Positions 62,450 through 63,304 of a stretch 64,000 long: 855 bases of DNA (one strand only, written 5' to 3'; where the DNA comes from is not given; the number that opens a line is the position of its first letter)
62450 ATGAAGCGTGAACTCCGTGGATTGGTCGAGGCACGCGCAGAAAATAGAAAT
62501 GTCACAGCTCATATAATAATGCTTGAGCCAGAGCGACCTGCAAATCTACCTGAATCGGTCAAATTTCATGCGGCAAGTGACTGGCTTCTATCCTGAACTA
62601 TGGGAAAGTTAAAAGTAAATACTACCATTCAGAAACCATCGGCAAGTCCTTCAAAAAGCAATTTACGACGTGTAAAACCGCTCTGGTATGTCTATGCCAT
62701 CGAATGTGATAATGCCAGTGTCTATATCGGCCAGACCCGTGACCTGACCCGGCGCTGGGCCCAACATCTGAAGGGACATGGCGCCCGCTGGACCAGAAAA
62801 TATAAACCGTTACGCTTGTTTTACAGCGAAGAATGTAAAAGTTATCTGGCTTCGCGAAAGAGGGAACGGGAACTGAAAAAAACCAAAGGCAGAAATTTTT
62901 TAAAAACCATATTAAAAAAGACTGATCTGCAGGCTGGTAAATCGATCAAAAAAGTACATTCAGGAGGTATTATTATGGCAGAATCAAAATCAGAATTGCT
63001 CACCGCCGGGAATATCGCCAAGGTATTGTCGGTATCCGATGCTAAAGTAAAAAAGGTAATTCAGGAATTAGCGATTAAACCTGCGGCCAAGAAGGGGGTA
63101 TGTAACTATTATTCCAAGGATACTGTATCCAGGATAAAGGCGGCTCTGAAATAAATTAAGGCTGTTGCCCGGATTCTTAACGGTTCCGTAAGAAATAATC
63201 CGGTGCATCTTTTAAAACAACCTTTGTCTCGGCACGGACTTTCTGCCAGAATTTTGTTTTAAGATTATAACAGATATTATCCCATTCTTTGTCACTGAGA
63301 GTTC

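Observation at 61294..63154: Two-gene AAA_14/DUF4143 ATPase + GIY-YIG nuclease-like module, a candidate defence or mobile cassette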

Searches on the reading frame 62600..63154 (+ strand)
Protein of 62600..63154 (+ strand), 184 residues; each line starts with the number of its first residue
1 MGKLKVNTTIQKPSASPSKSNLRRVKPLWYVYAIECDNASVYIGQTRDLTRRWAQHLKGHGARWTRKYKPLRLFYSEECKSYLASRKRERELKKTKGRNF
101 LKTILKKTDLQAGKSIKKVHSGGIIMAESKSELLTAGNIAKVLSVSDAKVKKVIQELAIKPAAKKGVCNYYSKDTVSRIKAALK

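Call 3: search_protein_families(library=pfam, proteins=[window:62600-63154:+], max_evalue=0.1)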
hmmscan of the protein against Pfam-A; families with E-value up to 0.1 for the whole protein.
window:62600-63154:+ (184 aa): 3 families
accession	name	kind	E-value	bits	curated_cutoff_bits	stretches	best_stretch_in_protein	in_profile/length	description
PF01541.30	GIY-YIG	-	1.3e-16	61.1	22.6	1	29-98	2-74/78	GIY-YIG catalytic domain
PF23036.1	TRAPPC10_1st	-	0.0037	16.6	27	1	16-61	64-108/316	Trafficking protein particle complex subunit 10-like, N-terminal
PF10544.15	T5orf172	-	0.072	14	20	0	30-94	4-65/101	T5orf172 domain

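Call 4: search_protein_families(library=padloc, proteins=[window:62600-63154:+], max_evalue=0.1)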
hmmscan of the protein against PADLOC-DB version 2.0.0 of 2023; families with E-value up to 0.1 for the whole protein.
window:62600-63154:+ (184 aa): 2 families
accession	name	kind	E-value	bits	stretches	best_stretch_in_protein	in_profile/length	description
PDLC04925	PDC-S14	-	0.00071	16.6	1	37-66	76-104/301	-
PDLC04133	mad1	-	0.009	14.3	1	131-183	3-54/60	mads_1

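Call 6: find_encoding_contigs(protein=window:62600-63154:+, flank=10000, max_places=10)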
Protein window:62600-63154:+ (184 aa): no gene with exactly this product is on record in the collection.

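Call 7: search_protein_families(library=ncbifam, proteins=[window:62600-63154:+], max_evalue=0.1)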
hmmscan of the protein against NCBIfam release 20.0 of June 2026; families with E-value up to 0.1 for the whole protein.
window:62600-63154:+ (184 aa): 2 families
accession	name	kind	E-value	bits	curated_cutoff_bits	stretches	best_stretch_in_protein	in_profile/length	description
TIGR01453.1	grpIintron_endo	subfamily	0.00078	19.5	56.05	1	31-61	4-35/215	group I intron endonuclease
NF047858.1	ICEBs1XisBacil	equivalog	0.058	13.1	100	0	132-158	1-27/61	ICEBs1 excisionase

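Call 8: find_homologous_proteins(query=window:62600-63154:+)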
Query window:62600-63154:+ (184 aa): 21 proteins with E <= 0.001 among 105 candidates.
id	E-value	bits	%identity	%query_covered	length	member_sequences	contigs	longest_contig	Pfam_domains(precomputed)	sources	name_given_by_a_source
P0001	1.1e-111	389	99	100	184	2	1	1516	PF01541.31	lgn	-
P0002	7.0e-95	334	84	100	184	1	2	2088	PF01541.31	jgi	jgi:predicted GIY-YIG superfamily endonuclease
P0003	1.4e-92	327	90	91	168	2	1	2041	PF01541.31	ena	-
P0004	6.1e-78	279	72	100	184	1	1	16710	PF01541.31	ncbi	-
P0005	1.0e-77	278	71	98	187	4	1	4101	PF01541.31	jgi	jgi:predicted GIY-YIG superfamily endonuclease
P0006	1.1e-74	268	72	90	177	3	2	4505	PF01541.31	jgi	jgi:predicted GIY-YIG superfamily endonuclease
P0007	4.3e-69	250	76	88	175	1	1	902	PF01541.31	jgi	-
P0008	7.0e-69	249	79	84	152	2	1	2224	PF01541.31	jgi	-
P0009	2.2e-57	212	57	98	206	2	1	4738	PF01541.31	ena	-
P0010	3.4e-34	137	61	57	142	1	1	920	PF01541.31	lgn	-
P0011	7.6e-33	132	71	43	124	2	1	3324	PF01541.31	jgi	-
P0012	2.9e-28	117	60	54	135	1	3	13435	PF01541.31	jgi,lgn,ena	jgi:predicted GIY-YIG superfamily endonuclease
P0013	1.2e-25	109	63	46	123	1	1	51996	PF01541.31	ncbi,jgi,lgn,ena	-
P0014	1.2e-25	109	58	49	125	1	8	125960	PF01541.31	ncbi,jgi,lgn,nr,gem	ncbi:MAG: GIY-YIG nuclease family protein [Deltaproteobacteria bacterium]|nr:GIY-YIG nuclease family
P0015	1.7e-25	108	58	52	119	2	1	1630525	PF01541.31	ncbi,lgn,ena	-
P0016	4.7e-25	107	48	64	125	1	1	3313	PF01541.31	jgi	jgi:putative endonuclease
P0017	1.1e-23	102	57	47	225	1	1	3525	PF01541.31,PF05016.22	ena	-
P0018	1.9e-23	102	60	42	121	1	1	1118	PF01541.31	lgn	-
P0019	4.0e-23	101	55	48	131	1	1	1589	PF01541.31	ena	-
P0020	1.0e-22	99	53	52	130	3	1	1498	PF01541.31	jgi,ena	-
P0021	3.4e-19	88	49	51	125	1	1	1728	PF01541.31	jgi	jgi:predicted GIY-YIG superfamily endonuclease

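Call 9: find_encoding_contigs(protein=P0004, flank=10000)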
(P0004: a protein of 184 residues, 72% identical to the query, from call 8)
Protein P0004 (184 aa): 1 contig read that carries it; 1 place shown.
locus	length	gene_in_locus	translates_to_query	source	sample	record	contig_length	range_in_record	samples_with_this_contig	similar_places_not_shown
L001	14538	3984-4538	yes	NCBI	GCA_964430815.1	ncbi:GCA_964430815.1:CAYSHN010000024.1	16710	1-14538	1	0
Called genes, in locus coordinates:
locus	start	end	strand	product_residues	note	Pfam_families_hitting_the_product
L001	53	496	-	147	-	PF01951:Archease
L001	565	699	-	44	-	-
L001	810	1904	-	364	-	PF01738:DLH (weak), PF20434:BD-FAE, PF00326:Peptidase_S9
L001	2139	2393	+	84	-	PF18962:Por_Secre_tail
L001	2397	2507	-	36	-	-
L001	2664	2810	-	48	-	-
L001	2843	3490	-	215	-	-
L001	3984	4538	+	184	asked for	PF01541:GIY-YIG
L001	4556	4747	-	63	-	-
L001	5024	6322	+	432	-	PF01566:Nramp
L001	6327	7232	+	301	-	PF00582:Usp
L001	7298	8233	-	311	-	-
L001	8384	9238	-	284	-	PF01545:Cation_efflux, PF16916:ZT_dimer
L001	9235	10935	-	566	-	PF00749:tRNA-synt_1c, PF03950:tRNA-synt_1c_C, PF20974:tRNA-synt_1c_C2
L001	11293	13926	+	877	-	PF00933:Glyco_hydro_3, PF01915:Glyco_hydro_3_C, PF07691:PA14, PF14310:Fn3-like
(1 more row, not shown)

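Call 10: find_encoding_contigs(protein=P0005, flank=10000)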
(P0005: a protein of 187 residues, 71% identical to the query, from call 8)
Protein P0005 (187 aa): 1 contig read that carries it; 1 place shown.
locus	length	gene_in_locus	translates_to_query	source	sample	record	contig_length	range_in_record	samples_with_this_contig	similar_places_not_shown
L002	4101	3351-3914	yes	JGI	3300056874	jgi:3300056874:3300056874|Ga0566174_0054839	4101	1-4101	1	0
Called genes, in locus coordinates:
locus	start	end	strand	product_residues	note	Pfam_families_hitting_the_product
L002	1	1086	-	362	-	?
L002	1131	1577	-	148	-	PF01951:Archease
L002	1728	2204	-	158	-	PF18962:Por_Secre_tail (weak)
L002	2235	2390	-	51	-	-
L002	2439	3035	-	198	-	-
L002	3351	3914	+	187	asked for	PF01541:GIY-YIG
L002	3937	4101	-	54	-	?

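Call 11: find_encoding_contigs(protein=P0006, flank=10000)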
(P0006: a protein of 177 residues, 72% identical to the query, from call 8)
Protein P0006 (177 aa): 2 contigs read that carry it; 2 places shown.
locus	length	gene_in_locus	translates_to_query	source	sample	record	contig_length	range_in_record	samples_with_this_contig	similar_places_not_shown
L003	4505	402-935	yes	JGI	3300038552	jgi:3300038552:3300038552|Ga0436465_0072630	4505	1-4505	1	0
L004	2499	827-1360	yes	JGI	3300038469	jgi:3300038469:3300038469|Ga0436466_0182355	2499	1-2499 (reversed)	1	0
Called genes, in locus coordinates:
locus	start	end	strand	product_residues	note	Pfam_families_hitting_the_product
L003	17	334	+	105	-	PF13585:CHU_C (weak), PF18962:Por_Secre_tail, PF13860:FlgD_ig (weak)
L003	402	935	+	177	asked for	PF01541:GIY-YIG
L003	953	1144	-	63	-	-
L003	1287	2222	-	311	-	-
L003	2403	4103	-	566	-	PF00749:tRNA-synt_1c, PF03950:tRNA-synt_1c_C, PF20974:tRNA-synt_1c_C2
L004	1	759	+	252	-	?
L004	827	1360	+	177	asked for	PF01541:GIY-YIG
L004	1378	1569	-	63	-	-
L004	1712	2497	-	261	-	?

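Call 12: find_encoding_contigs(protein=P0009, flank=10000)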
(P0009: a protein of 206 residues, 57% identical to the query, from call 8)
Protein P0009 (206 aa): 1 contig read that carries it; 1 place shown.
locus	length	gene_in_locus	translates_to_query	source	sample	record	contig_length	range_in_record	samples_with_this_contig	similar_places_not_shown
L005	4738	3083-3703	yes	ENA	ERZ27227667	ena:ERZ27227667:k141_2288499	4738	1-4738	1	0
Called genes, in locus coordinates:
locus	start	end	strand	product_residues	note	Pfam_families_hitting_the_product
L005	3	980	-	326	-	?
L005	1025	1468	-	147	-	PF01951:Archease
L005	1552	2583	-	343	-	PF00756:Esterase (weak), PF01738:DLH (weak), PF20434:BD-FAE, PF00326:Peptidase_S9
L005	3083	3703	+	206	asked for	PF01541:GIY-YIG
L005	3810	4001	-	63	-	-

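Call 29: search_solved_structures(query=window:62600-63154:+, max_evalue=1, show_alignments=3)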
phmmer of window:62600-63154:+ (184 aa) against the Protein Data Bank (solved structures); distinct sequences matched with E-value up to 1: 2.
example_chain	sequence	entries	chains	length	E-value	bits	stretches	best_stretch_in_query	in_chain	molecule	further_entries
1zg2_A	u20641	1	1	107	3e-07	34.1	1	29-97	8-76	Hypothetical UPF0213 protein BH0048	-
1ywl_A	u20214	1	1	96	8.8e-06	29.4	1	28-103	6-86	Hypothetical UPF0213 protein EF2693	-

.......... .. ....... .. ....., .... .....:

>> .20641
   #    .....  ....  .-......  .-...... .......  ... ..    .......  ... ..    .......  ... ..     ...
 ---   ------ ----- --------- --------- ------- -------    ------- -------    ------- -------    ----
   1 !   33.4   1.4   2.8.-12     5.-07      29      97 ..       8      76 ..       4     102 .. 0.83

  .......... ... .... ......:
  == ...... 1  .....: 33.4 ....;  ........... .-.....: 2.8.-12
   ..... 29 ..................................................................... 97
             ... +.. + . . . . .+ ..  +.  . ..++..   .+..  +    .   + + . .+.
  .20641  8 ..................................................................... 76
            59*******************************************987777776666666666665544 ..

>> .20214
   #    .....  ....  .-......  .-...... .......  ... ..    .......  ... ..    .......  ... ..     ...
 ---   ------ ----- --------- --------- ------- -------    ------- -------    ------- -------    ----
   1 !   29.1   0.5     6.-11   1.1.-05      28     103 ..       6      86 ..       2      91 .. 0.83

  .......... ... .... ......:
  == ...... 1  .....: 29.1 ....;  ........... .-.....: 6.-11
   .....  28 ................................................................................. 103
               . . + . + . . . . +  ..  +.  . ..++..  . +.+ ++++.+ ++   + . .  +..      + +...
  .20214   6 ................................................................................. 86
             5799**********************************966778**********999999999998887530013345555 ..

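Call 30: search_protein_families(library=pfam, proteins=[P0004, P0005, P0009], max_evalue=10)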
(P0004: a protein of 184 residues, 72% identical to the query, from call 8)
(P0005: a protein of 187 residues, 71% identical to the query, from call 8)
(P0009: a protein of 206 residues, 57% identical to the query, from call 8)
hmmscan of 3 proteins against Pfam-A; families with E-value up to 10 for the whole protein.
P0004 (184 aa): 6 families
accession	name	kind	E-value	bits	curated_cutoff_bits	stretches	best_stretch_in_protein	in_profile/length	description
PF01541.30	GIY-YIG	-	2e-16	60.5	22.6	1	29-98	2-74/78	GIY-YIG catalytic domain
PF23036.1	TRAPPC10_1st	-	0.00016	21.1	27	1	17-62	64-109/316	Trafficking protein particle complex subunit 10-like, N-terminal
PF01418.23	HTH_6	-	0.05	14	28.3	1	135-160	36-61/77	Helix-turn-helix domain, rpiR family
PF12728.13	HTH_17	-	0.093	13.4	27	1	133-176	1-43/51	Helix-turn-helix domain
PF22287.2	TraI-like_C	-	0.12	12.8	28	1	96-153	11-67/85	TraI-like C-terminal domain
PF04057.18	Rep-A_N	-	0.14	12.7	26.7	1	134-165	1-32/101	Replication factor-A protein 1, N-terminal domain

P0005 (187 aa): 6 families
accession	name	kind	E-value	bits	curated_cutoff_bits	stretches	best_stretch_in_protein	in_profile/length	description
PF01541.30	GIY-YIG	-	5.7e-17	62.2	22.6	1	32-101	2-74/78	GIY-YIG catalytic domain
PF23036.1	TRAPPC10_1st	-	0.042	13.2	27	1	19-64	64-108/316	Trafficking protein particle complex subunit 10-like, N-terminal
PF20302.4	HisK-N-like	-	0.047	14.3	27.8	1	84-164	30-108/132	HisK-N-like globin domain of the ASK signalosome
PF01978.25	TrmB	-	0.067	13.5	25.6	1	137-163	23-49/68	Sugar-specific transcriptional regulator TrmB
PF21531.3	Rv2175c_wHTH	-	0.1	13.1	27.1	1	134-159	13-38/57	DNA-binding protein Rv2175c, wHTH domain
PF10544.15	T5orf172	-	0.2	12.6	20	1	33-90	2-58/101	T5orf172 domain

P0009 (206 aa): 2 families
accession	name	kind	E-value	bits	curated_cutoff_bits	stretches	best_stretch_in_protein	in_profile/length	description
PF01541.30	GIY-YIG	-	1.8e-15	57.4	22.6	1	38-108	2-76/78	GIY-YIG catalytic domain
PF10544.15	T5orf172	-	0.0075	17.2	20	1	39-107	2-69/101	T5orf172 domain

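Call 31: search_protein_families(library=phrogs, proteins=[window:62600-63154:+], max_evalue=0.1)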
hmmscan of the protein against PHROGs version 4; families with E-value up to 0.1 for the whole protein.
window:62600-63154:+ (184 aa): 6 families
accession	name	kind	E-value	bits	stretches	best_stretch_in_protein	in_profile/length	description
phrog_7168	-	DNA, RNA and nucleotide metabolism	0.00061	20.3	1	30-59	3-33/284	homing endonuclease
phrog_1111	-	DNA, RNA and nucleotide metabolism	0.0012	19.7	1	28-52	35-59/139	endonuclease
phrog_5123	-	DNA, RNA and nucleotide metabolism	0.0046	17.9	1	30-58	3-32/152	homing endonuclease with GIY-YIG motif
phrog_12569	-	unknown function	0.02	16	1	131-176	7-52/88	-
phrog_989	-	unknown function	0.051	14.4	0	131-157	4-30/70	-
phrog_19106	-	unknown function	0.067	14.1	0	40-70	47-76/197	-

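Call 45: find_encoding_contigs(protein=P0001, flank=10000)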
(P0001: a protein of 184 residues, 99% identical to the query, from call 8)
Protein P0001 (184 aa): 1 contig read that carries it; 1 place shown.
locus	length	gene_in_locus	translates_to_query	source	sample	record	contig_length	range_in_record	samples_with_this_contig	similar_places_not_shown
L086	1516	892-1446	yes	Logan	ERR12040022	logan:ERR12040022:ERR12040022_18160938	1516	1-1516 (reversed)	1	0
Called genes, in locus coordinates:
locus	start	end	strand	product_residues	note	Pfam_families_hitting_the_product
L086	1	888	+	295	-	?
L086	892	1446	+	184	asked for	PF01541:GIY-YIG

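Call 46: find_encoding_contigs(protein=P0002, flank=10000)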
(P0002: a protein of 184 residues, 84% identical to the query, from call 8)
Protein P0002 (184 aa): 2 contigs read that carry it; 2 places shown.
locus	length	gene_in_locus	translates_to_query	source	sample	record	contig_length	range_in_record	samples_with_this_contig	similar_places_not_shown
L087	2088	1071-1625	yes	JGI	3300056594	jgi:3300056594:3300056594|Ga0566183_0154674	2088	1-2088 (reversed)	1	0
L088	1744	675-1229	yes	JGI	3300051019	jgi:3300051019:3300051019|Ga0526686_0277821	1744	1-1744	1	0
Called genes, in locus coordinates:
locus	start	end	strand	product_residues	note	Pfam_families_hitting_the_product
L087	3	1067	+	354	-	?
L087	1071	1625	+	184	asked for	PF01541:GIY-YIG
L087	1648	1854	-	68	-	-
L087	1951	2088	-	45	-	?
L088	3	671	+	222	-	?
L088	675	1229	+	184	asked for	PF01541:GIY-YIG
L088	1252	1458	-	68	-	-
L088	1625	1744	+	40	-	?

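Call 47: find_encoding_contigs(protein=P0003, flank=10000)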
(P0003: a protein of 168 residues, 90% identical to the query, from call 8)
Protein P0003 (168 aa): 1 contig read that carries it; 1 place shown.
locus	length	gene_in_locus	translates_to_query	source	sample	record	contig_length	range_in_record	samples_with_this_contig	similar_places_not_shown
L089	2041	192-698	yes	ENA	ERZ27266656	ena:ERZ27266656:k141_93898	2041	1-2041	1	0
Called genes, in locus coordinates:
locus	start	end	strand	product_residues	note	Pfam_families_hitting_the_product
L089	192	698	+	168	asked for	PF01541:GIY-YIG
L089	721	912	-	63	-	-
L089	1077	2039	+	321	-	?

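Call 64: predict_structure(alignment_id=A4)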
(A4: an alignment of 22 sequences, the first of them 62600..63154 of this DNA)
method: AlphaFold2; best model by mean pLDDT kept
length: 184 residues; sequences in the alignment: 22
mean_pLDDT: 76.7   pTM: 0.50
mean pLDDT of the five models: 76.7, 76.5, 76.5, 76.2, 76.2
residues with pLDDT >= 90: 58; 70-90: 74; 50-70: 10; < 50: 42
segments of 3 or more residues with pLDDT < 50: 1-3, 7-11, 13-24, 111-131
pLDDT, mean of each block of 10 residues (from residue 1): 46 44 61 92 92 91 94 88 93 91 78 45 37 78 88 90 85 86 84
secondary structure, 60 per line:
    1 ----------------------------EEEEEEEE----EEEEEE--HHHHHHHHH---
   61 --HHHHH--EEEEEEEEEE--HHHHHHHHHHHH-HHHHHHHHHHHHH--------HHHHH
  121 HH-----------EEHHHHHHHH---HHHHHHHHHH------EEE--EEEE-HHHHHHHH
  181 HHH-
elements in order: E29-36 E41-46 H49-57 H63-67 E70-79 H82-93 H95-107 H116-122 H136-143 H147-156 E163-165 E168-171 H173-183
